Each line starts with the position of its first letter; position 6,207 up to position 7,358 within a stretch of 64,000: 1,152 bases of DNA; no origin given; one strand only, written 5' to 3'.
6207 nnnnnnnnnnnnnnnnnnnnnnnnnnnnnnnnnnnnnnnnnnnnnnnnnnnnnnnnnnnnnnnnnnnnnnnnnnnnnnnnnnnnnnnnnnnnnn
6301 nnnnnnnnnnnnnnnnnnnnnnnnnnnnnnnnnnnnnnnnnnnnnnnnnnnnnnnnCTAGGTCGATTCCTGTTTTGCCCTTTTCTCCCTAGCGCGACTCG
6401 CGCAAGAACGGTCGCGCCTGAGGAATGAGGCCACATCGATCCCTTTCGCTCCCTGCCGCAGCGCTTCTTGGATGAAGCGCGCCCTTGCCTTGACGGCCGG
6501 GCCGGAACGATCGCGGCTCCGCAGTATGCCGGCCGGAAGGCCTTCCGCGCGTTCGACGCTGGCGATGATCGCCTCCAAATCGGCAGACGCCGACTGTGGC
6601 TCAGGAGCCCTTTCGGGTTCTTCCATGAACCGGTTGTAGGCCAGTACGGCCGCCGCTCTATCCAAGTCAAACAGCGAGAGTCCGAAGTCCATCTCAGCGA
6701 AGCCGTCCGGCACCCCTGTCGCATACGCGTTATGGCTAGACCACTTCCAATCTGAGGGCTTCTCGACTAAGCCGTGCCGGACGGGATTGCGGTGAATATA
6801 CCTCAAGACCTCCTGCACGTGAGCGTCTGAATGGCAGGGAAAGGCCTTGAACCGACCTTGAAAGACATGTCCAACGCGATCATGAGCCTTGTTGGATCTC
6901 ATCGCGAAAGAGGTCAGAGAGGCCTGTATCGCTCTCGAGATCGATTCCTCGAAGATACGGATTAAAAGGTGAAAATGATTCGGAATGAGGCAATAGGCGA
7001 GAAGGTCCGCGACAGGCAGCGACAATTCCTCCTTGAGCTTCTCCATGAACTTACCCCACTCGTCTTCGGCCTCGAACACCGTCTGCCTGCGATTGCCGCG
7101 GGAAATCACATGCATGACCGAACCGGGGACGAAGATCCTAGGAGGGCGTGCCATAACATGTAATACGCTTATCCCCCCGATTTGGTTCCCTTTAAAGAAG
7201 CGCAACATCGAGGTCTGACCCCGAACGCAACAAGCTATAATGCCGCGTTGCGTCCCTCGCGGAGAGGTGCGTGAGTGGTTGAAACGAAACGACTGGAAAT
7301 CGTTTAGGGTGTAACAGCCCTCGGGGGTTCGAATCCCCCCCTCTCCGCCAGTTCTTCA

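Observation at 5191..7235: Inverted REP-like repeats bracket a 2-kb unit carrying two response-regulator genes and a RAYT-type Y1 transposase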

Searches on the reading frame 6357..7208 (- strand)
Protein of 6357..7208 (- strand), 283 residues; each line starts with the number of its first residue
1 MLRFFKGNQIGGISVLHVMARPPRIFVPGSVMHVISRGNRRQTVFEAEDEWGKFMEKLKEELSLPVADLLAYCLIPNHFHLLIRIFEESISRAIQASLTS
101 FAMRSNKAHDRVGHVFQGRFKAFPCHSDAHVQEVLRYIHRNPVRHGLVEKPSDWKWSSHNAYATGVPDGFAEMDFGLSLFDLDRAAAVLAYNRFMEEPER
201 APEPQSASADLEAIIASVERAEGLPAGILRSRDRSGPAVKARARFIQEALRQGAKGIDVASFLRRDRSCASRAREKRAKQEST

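Call 9: search_protein_families(library=pfam, proteins=[window:6360-7154:-], max_evalue=0.01)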
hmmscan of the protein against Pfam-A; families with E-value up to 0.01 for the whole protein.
window:6360-7154:- (265 aa): 1 family
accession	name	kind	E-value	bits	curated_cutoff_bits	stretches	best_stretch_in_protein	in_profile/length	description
PF01797.21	Y1_Tnp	-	2.1e-09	38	23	1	14-123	7-121/121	Transposase IS200 like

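Call 10: find_encoding_contigs(protein=window:6357-7154:-, flank=10000, max_places=10)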
Protein window:6357-7154:- (265 aa): no gene with exactly this product is on record in the collection.

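Call 11: search_protein_families(library=ncbifam, proteins=[window:6360-7154:-], max_evalue=1)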
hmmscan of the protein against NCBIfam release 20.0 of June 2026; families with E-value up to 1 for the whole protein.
window:6360-7154:- (265 aa): 1 family
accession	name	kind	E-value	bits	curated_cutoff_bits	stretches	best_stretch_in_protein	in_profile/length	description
NF047646.1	REP_Tyr_transpos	equivalog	4.5e-21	75.3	80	1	5-139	3-146/146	REP-associated tyrosine transposase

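Call 13: find_encoding_contigs(protein=window:6357-7208:-, flank=10000, max_places=10)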
Protein window:6357-7208:- (283 aa): no gene with exactly this product is on record in the collection.

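Call 20: find_homologous_proteins(query=window:6360-7154:-, max_evalue=0.00001)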
Query window:6360-7154:- (265 aa): 521 proteins with E <= 0.00001 among 1953 candidates; the best 120 are listed.
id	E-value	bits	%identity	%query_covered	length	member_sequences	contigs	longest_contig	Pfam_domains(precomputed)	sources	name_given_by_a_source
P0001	1.5e-172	590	100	100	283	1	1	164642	PF01797.22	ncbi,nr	ncbi:MAG: transposase [Elusimicrobia bacterium]|nr:transposase [Elusimicrobiota bacterium]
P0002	3.0e-45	173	42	92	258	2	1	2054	-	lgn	-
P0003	9.1e-45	171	39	93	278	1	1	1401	PF01797.22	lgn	-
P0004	4.2e-44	169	38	92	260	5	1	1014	PF01797.22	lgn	-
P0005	7.0e-44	168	39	92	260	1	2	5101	PF01797.22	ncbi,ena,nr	ncbi:MAG: putative transposase [Elusimicrobia bacterium]|nr:MAG: putative transposase [Elusimicrobio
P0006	4.9e-42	162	46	69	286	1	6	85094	PF01797.22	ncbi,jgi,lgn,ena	jgi:REP element-mobilizing transposase RayT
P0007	6.5e-42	162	40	92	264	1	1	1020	PF01797.22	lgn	-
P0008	3.2e-41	159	36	92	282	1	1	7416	PF01797.22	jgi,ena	-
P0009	5.9e-41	159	35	96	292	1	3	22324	PF01797.22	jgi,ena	-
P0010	1.3e-39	154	36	92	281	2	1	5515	PF01797.22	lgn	-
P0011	1.0e-38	151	43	67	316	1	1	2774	PF01797.22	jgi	jgi:REP element-mobilizing transposase RayT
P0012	1.5e-38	151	33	99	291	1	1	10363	PF13384.13,PF01797.22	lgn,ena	-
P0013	2.2e-37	147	43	71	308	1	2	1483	PF08299.18,PF01797.22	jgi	jgi:putative transposase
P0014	9.9e-37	145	39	76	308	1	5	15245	PF08299.18,PF01797.22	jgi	jgi:putative transposase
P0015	1.0e-36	145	46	64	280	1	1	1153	PF13936.13,PF01797.22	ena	-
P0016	1.3e-36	144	40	74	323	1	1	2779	PF08299.18,PF01797.22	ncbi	-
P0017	2.5e-36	143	34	85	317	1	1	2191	PF08299.18,PF01797.22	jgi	jgi:REP element-mobilizing transposase RayT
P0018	1.5e-35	141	35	86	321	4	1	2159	PF08299.18,PF01797.22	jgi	jgi:putative transposase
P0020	2.9e-35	140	34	85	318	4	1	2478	PF08299.18,PF01797.22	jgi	jgi:REP element-mobilizing transposase RayT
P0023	7.9e-35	139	40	68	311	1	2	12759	PF08299.18,PF01797.22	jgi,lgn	jgi:REP element-mobilizing transposase RayT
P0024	1.1e-34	138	33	85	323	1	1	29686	PF08299.18,PF01797.22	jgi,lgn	jgi:REP element-mobilizing transposase RayT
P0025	2.9e-34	137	34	86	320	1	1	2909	PF08299.18,PF01797.22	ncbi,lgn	ncbi:MAG: REP-associated tyrosine transposase [Acidobacteriota bacterium]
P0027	3.6e-34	136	38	78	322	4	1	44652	PF08299.18,PF01797.22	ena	-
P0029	1.1e-33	135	32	85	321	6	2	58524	PF08299.18,PF01797.22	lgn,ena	-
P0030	1.2e-33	135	34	85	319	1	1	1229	PF08299.18,PF01797.22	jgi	-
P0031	2.0e-33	134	33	96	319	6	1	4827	PF08299.18,PF01797.22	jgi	-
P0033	3.5e-33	133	33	85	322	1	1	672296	PF08299.18,PF01797.22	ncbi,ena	-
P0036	4.1e-33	133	32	96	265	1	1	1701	PF08299.18,PF01797.22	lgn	-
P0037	5.3e-33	133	30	96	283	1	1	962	PF08299.18,PF01797.22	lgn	-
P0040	1.1e-32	131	37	79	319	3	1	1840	PF08299.18,PF01797.22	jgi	-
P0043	1.6e-32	131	36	72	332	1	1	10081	PF08299.18,PF01797.22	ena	-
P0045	2.3e-32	130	35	96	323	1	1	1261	PF08299.18,PF01797.22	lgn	-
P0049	4.6e-32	129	41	68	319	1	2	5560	PF08299.18,PF01797.22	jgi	jgi:putative transposase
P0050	5.0e-32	129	40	65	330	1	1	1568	PF08299.18,PF01797.22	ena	-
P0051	5.2e-32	129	37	75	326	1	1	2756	PF08299.18,PF01797.22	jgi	jgi:putative transposase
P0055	1.2e-31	128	32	96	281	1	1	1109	PF08299.18,PF01797.22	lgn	-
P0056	1.2e-31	128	31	98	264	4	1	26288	PF08299.18,PF01797.22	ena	-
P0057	1.3e-31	128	39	75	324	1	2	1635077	PF08299.18,PF01797.22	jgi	jgi:putative transposase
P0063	2.7e-31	127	30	96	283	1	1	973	PF08299.18,PF01797.22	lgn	-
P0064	3.3e-31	127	37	69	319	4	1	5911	PF08299.18,PF01797.22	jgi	-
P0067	3.8e-31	126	41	68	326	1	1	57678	PF08299.18,PF01797.22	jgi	jgi:REP element-mobilizing transposase RayT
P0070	9.9e-31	125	39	68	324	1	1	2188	PF08299.18,PF01797.22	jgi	jgi:putative transposase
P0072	1.2e-30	125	32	85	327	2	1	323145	PF08299.18,PF01797.22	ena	-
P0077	2.7e-30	124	34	88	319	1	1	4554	PF08299.18,PF01797.22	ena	-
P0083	7.0e-30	122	39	67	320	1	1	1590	PF08299.18,PF01797.22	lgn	-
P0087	1.4e-29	121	37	68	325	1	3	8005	PF08299.18,PF01797.22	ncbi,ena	-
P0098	2.8e-29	120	38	68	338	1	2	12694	PF08299.18,PF01797.22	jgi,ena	-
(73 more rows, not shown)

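Call 22: find_related_loci(query=A1, collection=metagenome_contigs, flank=5000)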
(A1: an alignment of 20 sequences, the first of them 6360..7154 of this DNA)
Query A1 (265 aa) in metagenome_contigs; peptide patterns used: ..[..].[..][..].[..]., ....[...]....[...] (x = any residue, [..] = any of these).
600 stretches matched a pattern (row limit reached: there are more); 593 encode a relative of the query (tblastn E <= 1e-3); the best 80 are kept; 80 distinct loci.
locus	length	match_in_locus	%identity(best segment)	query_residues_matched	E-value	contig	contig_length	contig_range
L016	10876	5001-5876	31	1-255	4e-45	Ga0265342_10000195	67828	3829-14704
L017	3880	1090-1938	35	1-254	1e-44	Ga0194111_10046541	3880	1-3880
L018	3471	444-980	42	1-179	2e-44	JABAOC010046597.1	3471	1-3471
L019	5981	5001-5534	40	1-178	2e-43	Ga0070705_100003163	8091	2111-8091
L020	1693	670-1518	33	1-254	1e-42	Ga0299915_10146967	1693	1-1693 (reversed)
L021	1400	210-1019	33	1-254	5e-43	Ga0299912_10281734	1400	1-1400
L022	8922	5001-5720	35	1-239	4e-41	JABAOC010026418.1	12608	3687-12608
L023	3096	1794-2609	34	1-245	2e-41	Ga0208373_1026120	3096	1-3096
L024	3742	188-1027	31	1-248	2e-41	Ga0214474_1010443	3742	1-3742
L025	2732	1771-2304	41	1-178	3e-41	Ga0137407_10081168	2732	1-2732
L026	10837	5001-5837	35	1-253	5e-41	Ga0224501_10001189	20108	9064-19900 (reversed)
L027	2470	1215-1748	40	1-178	8e-41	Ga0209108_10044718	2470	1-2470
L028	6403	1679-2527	31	1-254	9e-41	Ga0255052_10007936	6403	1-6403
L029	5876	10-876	32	1-254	1e-40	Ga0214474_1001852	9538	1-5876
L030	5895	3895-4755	32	1-254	7e-41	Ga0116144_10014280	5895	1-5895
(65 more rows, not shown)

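Call 35: find_encoding_contigs(protein=P0005, flank=6000, max_places=3)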
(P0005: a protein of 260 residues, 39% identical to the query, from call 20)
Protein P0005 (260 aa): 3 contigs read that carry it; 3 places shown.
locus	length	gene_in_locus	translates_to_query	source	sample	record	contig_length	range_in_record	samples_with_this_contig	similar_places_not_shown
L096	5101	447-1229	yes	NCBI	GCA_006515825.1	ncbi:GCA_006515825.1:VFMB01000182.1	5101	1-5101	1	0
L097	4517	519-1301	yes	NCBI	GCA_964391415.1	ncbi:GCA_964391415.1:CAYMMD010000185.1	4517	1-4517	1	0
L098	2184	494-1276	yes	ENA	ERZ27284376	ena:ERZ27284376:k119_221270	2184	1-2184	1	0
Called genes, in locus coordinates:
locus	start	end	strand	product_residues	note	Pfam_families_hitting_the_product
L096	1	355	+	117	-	PF03130:HEAT_PBS (faint), PF02985:HEAT (faint), PF13646:HEAT_2, PF13513:HEAT_EZ (weak)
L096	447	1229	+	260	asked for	PF01797:Y1_Tnp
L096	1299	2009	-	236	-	PF21842:DUF6901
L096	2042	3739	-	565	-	PF01019:G_glu_transpept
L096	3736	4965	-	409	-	PF01979:Amidohydro_1, PF07969:Amidohydro_3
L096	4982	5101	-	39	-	?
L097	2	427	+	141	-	?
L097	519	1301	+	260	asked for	PF01797:Y1_Tnp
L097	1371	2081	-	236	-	PF21842:DUF6901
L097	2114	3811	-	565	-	PF01019:G_glu_transpept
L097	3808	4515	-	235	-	?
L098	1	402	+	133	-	?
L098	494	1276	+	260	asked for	PF01797:Y1_Tnp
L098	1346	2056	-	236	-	PF21842:DUF6901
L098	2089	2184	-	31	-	?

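Call 36: find_encoding_contigs(protein=P0006, flank=6000, max_places=3)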
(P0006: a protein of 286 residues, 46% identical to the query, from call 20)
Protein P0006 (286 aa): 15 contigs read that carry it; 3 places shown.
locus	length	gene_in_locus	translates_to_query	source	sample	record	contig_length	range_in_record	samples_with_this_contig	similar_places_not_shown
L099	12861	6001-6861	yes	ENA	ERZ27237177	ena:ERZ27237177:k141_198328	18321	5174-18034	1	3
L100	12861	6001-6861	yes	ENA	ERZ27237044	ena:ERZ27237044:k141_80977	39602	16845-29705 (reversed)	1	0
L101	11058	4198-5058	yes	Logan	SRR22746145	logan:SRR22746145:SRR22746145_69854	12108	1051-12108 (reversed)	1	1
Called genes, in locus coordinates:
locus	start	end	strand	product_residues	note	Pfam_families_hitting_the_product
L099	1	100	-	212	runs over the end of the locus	-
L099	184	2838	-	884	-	PF17900:Peptidase_M1_N, PF01433:Peptidase_M1, PF11838:ERAP1_C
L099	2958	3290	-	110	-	PF11810:DUF3332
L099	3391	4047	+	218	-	PF00908:dTDP_sugar_isom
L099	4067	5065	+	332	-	PF01370:Epimerase, PF04321:RmlD_sub_bind (weak), PF16363:GDP_Man_Dehyd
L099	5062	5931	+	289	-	PF01370:Epimerase, PF04321:RmlD_sub_bind, PF16363:GDP_Man_Dehyd, PF02719:Polysacc_synt_2 (weak)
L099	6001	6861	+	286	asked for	PF01797:Y1_Tnp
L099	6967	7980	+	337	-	PF01073:3Beta_HSD, PF01370:Epimerase, PF02719:Polysacc_synt_2, PF04321:RmlD_sub_bind, PF05368:NmrA (weak), PF13460:NAD_binding_10, PF16363:GDP_Man_Dehyd, PF07993:NAD_binding_4 (weak), +1 more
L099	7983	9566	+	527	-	PF01467:CTP_transf_like, PF00294:PfkB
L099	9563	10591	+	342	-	PF01073:3Beta_HSD, PF01370:Epimerase, PF02719:Polysacc_synt_2, PF04321:RmlD_sub_bind, PF05368:NmrA, PF07993:NAD_binding_4 (faint), PF13460:NAD_binding_10, PF16363:GDP_Man_Dehyd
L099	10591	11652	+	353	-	PF00676:E1_dh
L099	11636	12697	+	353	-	PF02779:Transket_pyr, PF02780:Transketolase_C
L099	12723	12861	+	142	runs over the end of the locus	?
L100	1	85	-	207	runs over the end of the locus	-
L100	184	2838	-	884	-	PF17900:Peptidase_M1_N, PF01433:Peptidase_M1, PF11838:ERAP1_C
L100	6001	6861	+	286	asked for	PF01797:Y1_Tnp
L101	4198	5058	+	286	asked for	PF01797:Y1_Tnp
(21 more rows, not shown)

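Call 37: find_encoding_contigs(protein=P0009, flank=6000, max_places=3)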
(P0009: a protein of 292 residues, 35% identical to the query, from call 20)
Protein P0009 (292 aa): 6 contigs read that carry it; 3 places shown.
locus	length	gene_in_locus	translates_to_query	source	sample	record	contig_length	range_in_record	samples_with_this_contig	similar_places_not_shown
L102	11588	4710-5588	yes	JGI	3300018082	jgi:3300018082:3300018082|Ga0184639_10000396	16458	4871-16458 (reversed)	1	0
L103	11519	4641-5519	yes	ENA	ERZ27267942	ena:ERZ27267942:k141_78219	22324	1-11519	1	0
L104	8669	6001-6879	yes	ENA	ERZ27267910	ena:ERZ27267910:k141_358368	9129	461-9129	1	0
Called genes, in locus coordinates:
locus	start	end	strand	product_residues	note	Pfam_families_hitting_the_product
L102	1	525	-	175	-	?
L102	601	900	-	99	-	-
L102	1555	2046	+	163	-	-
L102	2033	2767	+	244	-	PF27235:AF_1680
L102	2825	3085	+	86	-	-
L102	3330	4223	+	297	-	PF14280:DUF4365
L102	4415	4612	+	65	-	-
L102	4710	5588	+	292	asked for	PF01797:Y1_Tnp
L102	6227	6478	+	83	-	-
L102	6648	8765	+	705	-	PF04326:SLFN_AlbA_2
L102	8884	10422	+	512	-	PF01551:Peptidase_M23, PF08450:SGL (faint), PF24684:Vgb_lyase (faint)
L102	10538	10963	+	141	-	-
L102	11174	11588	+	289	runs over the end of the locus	PF01522:Polysacc_deac_1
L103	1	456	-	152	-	?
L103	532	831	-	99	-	-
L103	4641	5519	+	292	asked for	PF01797:Y1_Tnp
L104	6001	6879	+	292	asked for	PF01797:Y1_Tnp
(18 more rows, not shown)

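Call 48: find_encoding_contigs(protein=P0002, flank=6000, max_places=4)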
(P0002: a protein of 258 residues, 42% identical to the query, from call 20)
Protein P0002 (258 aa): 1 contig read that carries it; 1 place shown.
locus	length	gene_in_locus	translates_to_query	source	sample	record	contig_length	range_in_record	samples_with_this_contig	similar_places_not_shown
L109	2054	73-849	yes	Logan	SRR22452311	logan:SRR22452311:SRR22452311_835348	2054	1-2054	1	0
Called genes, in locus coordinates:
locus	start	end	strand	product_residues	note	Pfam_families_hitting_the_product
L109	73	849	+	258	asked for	-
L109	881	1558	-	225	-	PF00072:Response_reg, PF00486:Trans_reg_C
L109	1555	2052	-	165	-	?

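Call 58: search_solved_structures(query=window:6360-7154:-, max_evalue=0.01, show_alignments=1)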
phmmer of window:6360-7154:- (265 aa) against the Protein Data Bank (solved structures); distinct sequences matched with E-value up to 0.01: 1.
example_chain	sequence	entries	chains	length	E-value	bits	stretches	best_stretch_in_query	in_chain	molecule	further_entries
4er8_A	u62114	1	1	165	0.00048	22.9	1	17-147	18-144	TnpArep for protein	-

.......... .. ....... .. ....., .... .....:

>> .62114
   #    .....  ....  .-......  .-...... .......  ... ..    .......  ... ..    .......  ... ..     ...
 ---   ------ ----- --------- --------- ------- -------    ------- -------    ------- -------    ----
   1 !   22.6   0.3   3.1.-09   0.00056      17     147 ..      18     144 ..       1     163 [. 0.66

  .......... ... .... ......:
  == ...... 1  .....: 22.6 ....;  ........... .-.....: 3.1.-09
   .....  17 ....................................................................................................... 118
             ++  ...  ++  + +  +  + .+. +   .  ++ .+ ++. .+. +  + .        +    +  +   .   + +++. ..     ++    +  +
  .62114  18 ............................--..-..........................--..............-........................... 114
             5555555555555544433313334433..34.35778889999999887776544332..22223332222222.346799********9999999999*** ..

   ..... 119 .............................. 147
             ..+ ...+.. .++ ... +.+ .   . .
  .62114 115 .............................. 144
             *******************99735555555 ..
